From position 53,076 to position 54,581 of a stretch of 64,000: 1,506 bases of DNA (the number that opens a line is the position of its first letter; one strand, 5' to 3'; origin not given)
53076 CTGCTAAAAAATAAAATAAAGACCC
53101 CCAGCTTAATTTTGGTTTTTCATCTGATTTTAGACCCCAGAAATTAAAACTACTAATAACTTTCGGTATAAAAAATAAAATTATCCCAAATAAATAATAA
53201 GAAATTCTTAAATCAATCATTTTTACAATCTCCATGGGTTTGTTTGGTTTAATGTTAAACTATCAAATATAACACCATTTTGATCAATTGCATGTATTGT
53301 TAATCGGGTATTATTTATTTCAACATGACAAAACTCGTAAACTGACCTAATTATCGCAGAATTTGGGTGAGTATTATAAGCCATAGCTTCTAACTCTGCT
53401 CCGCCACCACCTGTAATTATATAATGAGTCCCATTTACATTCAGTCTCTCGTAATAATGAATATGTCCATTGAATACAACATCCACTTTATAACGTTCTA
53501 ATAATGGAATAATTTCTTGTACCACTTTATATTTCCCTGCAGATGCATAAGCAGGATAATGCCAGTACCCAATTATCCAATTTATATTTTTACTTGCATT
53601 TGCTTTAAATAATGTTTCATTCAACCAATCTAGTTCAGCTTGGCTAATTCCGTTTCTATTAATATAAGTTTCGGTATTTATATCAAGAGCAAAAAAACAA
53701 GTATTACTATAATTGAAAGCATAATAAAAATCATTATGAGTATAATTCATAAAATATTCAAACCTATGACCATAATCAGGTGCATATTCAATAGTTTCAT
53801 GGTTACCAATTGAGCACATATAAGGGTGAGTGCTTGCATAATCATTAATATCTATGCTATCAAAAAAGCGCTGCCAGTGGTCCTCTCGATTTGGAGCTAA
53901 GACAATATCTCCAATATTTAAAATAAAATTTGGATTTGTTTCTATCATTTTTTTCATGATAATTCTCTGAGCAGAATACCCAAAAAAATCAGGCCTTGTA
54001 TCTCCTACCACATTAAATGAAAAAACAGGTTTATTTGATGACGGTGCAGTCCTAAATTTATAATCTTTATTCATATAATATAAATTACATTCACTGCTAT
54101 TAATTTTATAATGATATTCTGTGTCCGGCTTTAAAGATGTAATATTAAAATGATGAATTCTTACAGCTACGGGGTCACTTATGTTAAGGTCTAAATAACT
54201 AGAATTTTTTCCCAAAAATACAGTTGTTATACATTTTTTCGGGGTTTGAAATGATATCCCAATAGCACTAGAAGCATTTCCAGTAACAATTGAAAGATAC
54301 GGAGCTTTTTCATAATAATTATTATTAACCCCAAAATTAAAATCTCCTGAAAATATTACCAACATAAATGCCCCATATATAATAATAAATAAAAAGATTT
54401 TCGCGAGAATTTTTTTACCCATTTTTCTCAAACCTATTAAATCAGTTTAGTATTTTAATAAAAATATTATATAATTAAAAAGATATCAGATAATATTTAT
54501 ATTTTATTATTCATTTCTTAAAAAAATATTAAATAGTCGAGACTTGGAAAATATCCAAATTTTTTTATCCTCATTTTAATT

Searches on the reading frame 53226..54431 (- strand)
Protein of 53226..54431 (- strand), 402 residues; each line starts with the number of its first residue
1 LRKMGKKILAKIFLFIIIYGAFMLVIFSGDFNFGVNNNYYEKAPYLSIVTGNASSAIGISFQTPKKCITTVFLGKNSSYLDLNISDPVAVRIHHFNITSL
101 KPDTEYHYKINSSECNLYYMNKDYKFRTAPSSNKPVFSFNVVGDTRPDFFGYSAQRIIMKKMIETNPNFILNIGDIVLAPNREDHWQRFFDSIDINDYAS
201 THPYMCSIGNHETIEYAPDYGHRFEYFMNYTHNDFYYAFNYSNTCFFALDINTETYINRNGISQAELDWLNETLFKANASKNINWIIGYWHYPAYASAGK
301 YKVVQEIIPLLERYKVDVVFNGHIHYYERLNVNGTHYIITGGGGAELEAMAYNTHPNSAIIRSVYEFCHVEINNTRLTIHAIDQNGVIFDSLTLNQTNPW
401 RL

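Call 72: search_protein_families(library=pfam, proteins=[window:53226-54431:-], max_evalue=0.001)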
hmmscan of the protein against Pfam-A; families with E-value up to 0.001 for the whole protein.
window:53226-54431:- (402 aa): 2 families
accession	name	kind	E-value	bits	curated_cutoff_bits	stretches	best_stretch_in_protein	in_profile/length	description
PF00149.33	Metallophos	-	1.8e-17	64.9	21.5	1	141-327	5-191/191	Calcineurin-like phosphoesterase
PF16656.11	Pur_ac_phosph_N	-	8.6e-06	26.7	30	1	50-128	9-93/93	Purple acid Phosphatase, N-terminal domain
